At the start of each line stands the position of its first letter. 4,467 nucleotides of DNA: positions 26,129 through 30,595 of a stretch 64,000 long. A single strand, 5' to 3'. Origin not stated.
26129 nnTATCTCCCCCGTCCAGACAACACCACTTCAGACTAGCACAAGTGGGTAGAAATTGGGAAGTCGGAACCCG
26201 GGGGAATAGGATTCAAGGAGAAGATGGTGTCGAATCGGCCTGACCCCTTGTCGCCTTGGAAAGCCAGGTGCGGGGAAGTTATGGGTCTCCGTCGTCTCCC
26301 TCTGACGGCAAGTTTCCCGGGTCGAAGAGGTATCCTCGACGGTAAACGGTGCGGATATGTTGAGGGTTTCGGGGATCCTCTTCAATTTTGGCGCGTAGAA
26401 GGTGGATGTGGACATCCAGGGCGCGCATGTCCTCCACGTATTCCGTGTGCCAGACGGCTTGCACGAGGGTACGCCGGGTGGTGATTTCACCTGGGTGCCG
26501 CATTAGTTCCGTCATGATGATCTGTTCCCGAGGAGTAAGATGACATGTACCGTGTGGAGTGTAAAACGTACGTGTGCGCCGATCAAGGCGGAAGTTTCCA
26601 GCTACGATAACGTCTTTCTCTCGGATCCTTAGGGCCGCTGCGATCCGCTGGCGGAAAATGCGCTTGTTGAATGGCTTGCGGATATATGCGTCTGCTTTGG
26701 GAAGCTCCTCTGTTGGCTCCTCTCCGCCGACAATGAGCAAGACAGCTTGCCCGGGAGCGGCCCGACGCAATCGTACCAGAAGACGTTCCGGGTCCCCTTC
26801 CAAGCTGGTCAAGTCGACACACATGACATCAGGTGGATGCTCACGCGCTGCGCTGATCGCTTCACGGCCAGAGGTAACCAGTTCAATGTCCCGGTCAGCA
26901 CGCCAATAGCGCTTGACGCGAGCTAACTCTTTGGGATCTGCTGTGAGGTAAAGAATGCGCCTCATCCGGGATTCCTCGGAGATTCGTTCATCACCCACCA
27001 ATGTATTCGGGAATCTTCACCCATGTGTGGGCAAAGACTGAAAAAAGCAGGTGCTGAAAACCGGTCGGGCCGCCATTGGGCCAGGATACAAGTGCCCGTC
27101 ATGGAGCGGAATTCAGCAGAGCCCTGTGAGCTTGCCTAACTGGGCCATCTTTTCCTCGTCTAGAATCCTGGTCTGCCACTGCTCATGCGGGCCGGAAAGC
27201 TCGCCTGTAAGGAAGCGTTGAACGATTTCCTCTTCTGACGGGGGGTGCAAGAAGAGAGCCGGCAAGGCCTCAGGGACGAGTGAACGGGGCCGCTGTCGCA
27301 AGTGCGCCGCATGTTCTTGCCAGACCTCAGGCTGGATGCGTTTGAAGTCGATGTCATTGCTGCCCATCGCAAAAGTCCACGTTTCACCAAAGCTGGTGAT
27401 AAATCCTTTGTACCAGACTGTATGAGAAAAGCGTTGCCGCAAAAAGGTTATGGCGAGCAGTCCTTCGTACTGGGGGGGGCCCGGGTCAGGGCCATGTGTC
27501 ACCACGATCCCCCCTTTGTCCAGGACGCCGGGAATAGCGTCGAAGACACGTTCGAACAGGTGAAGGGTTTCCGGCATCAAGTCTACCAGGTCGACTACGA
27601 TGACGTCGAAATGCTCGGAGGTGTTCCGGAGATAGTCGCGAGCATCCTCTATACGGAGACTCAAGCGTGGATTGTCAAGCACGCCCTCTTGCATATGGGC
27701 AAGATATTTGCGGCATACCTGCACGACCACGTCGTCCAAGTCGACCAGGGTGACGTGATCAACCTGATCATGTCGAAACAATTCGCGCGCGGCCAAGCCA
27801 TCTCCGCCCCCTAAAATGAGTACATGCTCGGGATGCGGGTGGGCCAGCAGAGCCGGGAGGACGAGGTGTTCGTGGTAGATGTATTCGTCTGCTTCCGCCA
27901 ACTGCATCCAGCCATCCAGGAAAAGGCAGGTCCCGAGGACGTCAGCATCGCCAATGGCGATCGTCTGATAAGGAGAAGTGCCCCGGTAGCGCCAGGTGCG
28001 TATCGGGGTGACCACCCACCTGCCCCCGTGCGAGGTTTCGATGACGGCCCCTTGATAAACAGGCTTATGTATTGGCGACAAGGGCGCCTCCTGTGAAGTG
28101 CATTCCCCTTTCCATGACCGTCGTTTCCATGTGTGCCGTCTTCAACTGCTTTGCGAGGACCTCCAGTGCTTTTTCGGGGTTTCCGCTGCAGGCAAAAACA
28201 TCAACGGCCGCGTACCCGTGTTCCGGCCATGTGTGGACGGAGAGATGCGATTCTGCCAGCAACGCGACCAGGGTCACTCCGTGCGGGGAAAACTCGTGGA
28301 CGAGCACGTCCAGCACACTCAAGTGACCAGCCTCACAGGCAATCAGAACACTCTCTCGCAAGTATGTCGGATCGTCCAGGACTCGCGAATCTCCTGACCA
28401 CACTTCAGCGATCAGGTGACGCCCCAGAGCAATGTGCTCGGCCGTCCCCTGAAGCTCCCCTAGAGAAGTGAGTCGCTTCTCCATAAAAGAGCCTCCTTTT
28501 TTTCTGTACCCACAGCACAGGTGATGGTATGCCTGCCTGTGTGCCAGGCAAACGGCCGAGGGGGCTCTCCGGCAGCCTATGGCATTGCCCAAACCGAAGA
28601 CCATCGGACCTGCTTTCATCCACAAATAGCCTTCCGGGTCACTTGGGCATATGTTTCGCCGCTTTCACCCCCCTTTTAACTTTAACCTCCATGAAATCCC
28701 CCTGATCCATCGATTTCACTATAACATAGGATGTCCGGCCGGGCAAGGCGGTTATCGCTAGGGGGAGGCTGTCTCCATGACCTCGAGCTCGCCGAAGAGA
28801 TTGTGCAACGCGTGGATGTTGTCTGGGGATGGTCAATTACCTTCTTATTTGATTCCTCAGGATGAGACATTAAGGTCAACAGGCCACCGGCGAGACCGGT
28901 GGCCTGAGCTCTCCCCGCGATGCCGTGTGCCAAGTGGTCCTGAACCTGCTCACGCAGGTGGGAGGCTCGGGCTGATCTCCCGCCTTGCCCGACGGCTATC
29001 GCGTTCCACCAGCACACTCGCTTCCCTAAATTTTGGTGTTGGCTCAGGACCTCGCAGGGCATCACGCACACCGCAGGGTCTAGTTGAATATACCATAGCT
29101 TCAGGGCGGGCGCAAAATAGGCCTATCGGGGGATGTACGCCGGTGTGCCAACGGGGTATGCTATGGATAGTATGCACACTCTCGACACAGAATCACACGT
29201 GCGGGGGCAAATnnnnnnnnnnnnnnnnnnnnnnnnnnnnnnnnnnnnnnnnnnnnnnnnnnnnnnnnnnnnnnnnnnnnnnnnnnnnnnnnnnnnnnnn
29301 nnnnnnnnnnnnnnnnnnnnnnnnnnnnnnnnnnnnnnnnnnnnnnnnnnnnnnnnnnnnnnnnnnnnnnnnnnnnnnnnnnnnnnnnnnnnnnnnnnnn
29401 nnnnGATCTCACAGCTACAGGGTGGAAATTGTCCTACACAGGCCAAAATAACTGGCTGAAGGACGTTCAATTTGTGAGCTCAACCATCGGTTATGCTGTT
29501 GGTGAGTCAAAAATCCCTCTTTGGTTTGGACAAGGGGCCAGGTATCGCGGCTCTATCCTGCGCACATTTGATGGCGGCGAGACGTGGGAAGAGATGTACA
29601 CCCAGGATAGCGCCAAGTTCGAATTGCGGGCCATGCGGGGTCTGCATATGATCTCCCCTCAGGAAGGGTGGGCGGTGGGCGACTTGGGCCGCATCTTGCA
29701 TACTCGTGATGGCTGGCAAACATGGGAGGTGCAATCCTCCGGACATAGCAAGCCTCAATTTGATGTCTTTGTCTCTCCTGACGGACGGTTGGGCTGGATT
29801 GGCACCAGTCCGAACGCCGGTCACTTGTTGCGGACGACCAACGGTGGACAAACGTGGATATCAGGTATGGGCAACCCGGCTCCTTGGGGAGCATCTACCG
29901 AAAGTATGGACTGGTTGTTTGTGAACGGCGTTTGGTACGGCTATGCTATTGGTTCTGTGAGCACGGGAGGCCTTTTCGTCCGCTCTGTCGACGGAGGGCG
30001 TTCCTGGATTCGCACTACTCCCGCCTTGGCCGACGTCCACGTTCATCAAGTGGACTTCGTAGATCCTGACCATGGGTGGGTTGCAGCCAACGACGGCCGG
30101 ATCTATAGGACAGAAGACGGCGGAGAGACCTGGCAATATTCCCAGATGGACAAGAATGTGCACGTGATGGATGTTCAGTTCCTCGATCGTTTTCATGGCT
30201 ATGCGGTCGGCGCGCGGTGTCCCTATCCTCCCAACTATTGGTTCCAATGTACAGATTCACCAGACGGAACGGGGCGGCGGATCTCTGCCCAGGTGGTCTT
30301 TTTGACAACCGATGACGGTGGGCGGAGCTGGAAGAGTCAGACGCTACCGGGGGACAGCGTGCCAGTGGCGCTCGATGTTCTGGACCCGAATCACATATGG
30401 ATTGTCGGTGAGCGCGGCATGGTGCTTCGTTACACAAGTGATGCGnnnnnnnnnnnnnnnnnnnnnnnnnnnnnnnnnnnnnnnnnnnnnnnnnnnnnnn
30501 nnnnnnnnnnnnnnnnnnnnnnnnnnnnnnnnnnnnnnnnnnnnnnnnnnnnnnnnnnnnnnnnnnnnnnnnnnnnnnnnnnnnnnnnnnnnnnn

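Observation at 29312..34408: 1698-aa secreted BNR-propeller / 3x DNRLRE(CBM96)-like / GH-like protein with Thr/Pro linkers; possible partner of the GT-C enzyme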

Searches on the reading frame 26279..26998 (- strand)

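Call 9: search_protein_families(library=pfam, proteins=[window:26279-26998:-], max_evalue=0.001)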
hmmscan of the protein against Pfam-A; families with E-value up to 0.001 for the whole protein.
window:26279-26998:- (239 aa): 1 family
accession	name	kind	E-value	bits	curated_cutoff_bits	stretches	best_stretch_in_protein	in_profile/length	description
PF00486.34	Trans_reg_C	-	1.7e-22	79.7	26.2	1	152-225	4-77/77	Transcriptional regulatory protein, C terminal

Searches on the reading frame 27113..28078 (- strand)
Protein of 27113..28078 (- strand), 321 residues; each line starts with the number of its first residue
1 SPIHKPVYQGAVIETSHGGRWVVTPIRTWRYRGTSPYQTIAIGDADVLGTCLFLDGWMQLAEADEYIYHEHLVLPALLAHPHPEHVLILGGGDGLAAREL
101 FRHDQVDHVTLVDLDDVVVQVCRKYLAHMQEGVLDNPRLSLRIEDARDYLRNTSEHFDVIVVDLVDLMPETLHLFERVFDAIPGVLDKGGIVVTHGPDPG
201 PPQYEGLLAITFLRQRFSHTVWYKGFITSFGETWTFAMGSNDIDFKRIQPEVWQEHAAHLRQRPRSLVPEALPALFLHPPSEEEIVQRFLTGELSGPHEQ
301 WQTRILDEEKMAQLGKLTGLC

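Call 9: search_protein_families(library=pfam, proteins=[window:27113-28078:-], max_evalue=0.001)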
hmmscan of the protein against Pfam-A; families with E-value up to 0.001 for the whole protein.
window:27113-28078:- (321 aa): 4 families
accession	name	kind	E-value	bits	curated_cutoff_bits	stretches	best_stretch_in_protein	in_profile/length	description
PF01564.23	Spermine_synth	-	1.2e-35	123.2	22.9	1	65-218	1-154/186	Spermine/spermidine synthase domain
PF13649.12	Methyltransf_25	-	3e-06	28.3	27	1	86-190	1-97/97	Methyltransferase domain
PF08241.18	Methyltransf_11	-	9.5e-05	23.4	21.2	1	89-193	3-94/95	Methyltransferase domain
PF17284.7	Spermine_synt_N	-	0.00093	19.5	22.1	0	31-62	22-53/53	Spermidine synthase tetramerisation domain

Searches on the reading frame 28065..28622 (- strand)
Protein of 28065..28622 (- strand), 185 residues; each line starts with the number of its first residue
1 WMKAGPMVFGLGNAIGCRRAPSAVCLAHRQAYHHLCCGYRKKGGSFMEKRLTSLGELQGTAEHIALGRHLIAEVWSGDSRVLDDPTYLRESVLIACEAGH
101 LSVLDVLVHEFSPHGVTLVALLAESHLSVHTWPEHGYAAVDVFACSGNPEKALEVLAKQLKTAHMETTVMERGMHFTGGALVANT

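Call 9: search_protein_families(library=pfam, proteins=[window:28065-28622:-], max_evalue=0.001)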
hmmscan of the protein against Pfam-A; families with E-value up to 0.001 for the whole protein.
window:28065-28622:- (185 aa): 1 family
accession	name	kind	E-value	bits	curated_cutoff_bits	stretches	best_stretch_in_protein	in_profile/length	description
PF02675.21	AdoMet_dc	-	6.8e-35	120.1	25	1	69-173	1-107/107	S-adenosylmethionine decarboxylase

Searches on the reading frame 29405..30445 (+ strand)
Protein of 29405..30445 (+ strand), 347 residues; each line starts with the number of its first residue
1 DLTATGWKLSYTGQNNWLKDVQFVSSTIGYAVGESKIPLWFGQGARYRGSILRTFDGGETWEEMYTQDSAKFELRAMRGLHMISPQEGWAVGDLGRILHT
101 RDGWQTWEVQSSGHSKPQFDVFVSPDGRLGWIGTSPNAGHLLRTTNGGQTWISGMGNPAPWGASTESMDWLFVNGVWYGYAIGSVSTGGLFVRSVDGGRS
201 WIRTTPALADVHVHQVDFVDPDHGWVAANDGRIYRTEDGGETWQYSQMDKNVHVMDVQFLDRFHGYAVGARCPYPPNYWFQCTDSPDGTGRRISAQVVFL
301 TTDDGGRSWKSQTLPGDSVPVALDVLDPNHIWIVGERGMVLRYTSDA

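Call 54: search_protein_families(library=ncbifam, proteins=[window:29405-30445:+], max_evalue=1)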
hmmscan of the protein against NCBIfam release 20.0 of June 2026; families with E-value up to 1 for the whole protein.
window:29405-30445:+ (347 aa): 3 families
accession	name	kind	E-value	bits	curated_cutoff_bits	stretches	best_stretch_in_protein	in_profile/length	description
NF010237.0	PRK13684.1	equivalog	6.1e-23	81.4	326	5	81-152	52-122/334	photosynthesis system II assembly factor Ycf48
NF045728.1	glycosyl_F510_1955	equivalog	3e-11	43.1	175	2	51-206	74-215/246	F510_1955 family glycosylhydrolase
NF006106.0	PRK08257.1-5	equivalog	0.2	10.3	684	0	22-109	422-502/503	acetyl-CoA acetyltransferase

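Call 73: find_homologous_proteins(query=window:29405-30445:+, max_evalue=0.00001)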
Query window:29405-30445:+ (347 aa): 2712 proteins with E <= 0.00001 among 7317 candidates; the best 120 are listed.
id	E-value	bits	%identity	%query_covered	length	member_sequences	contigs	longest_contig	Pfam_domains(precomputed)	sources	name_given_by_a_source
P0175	2.0e-52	197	28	94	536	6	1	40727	PF14870.13,PF02012.27,PF15902.13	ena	-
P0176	1.6e-49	187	28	93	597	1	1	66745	PF14870.13,PF02012.27,PF15902.13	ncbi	-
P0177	8.4e-44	168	28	97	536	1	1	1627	PF14870.13,PF02012.27,PF15902.13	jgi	jgi:photosystem II stability/assembly factor-like uncharacterized protein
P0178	5.3e-41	159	32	75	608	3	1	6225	PF14870.13,PF02012.27,PF15902.13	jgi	jgi:photosystem II stability/assembly factor-like uncharacterized protein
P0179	5.4e-41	159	30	73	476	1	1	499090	PF14870.13,PF02012.27,PF15902.13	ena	-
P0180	1.8e-40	157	33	85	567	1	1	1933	PF14870.13,PF02012.27,PF15902.13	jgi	jgi:photosystem II stability/assembly factor-like uncharacterized protein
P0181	2.0e-40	157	28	94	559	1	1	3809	PF14870.13,PF02012.27,PF15902.13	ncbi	-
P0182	2.6e-40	157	26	85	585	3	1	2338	PF14870.13,PF02012.27,PF15902.13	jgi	jgi:photosystem II stability/assembly factor-like uncharacterized protein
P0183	7.6e-38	149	28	94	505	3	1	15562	PF14870.13,PF02012.27,PF15902.13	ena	-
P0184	1.7e-37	147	27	96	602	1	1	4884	PF14870.13,PF02012.27,PF15902.13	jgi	-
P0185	2.0e-37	147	27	86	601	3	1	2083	PF14870.13,PF02012.27,PF15902.13,PF13088.13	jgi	jgi:photosystem II stability/assembly factor-like uncharacterized protein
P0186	2.2e-37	147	29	94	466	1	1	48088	PF14870.13,PF02012.27,PF15902.13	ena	-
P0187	3.4e-37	146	29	77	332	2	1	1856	PF24316.2,PF14870.13,PF02012.27,PF15902.13,PF13088.13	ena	-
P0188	1.2e-36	145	23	96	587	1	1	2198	PF14870.13,PF02012.27,PF15902.13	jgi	-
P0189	1.3e-36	145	30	80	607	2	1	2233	PF14870.13,PF02012.27,PF15902.13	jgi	jgi:photosystem II stability/assembly factor-like uncharacterized protein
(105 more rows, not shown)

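Call 84: predict_structure(alignment_id=A5)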
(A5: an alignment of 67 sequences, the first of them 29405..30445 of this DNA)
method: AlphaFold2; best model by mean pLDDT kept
length: 347 residues; sequences in the alignment: 67
mean_pLDDT: 87.4   pTM: 0.89
mean pLDDT of the five models: 87.4, 86.9, 86.6, 85.8, 83.5
residues with pLDDT >= 90: 215; 70-90: 84; 50-70: 46; < 50: 2
segments of 3 or more residues with pLDDT < 50: none
pLDDT, mean of each block of 10 residues (from residue 1): 78 89 97 85 78 95 76 80 96 93 90 89 94 76 92 69 71 86 86 89 81 94 96 96 93 96 98 78 64 85 98 93 97 96 84
secondary structure, 60 per line:
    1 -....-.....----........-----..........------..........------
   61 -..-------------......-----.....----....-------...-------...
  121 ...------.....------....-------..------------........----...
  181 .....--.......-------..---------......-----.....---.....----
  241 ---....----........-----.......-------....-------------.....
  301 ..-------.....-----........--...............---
elements in order: H2-5 E7-11 E16-23 E29-38 E45-54 E77-82 E88-92 E97-100 E108-110 E118-123 E130-134 E141-144 E166-173 E178-185 E188-194 E213-218 E224-228 E232-236 E244-247 E252-259 E265-271 H279-282 E296-302 E310-314 E320-327 E330-335 E339-344

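Call 86: fold_search(model_id=the predicted structure, library=pdb)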
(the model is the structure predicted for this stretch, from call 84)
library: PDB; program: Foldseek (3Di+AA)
matches with E <= 10: 1803; with E <= 0.001: 1408
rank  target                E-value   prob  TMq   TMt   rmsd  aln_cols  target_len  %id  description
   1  5ojr_B                1.7e-17  1.00  0.69  0.76   3.4       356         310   18  YCF48 bound to D1 peptide (released 2018-08-08)
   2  5ojp_B                4.1e-17  1.00  0.72  0.81   3.2       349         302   18  YCF48 bound to D1 peptide (released 2018-08-08)
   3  5oj5_A                5.5e-17  1.00  0.72  0.80   3.1       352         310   18  YCF48 bound to D1 peptide (released 2018-08-08)
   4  5ojr_D                8.6e-17  1.00  0.67  0.76   4.9       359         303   18  YCF48 bound to D1 peptide (released 2018-08-08)
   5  5ojr_A                1.4e-16  1.00  0.71  0.79   3.3       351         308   19  YCF48 bound to D1 peptide (released 2018-08-08)
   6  5ojr_C                2.8e-16  1.00  0.70  0.80   3.3       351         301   18  YCF48 bound to D1 peptide (released 2018-08-08)
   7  5ojp_C                3.8e-16  1.00  0.71  0.81   3.2       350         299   18  YCF48 bound to D1 peptide (released 2018-08-08)
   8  8am5_S                9.1e-16  1.00  0.69  0.78   3.7       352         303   18  RCII/PSI complex, class 3 (released 2023-08-16)
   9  5ojp_A                1.5e-15  1.00  0.71  0.78   3.4       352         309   19  YCF48 bound to D1 peptide (released 2018-08-08)
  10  5oj3_A                8.4e-15  1.00  0.69  0.73   3.7       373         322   18  YCF48 from Cyanidioschyzon merolae (released 2018-08-08)
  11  2xbg                  1.2e-14  1.00  0.67  0.74   4.9       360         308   18  Crystal Structure of YCF48 from Thermosynechococcus elongatus (released 2011-04-13)
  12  5oj3_B                4.7e-14  1.00  0.70  0.75   3.9       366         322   19  YCF48 from Cyanidioschyzon merolae (released 2018-08-08)
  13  6p2m_A                8.0e-12  1.00  0.54  0.29  17.2       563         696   12  Crystal structure of the Caldicellulosiruptor lactoaceticus GH74 (ClGH74a) enzyme in complex with LLG xyloglucan (released 2019-07-31)
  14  2cn2_A                1.8e-11  1.00  0.51  0.27  15.1       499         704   14  Crystal Structures of Clostridium thermocellum Xyloglucanase (released 2006-05-22)
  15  7kn8_B                1.6e-10  1.00  0.67  0.35   6.9       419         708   14  Crystal structure of the GH74 xyloglucanase from Xanthomonas campestris (Xcc1752) (released 2021-05-26)
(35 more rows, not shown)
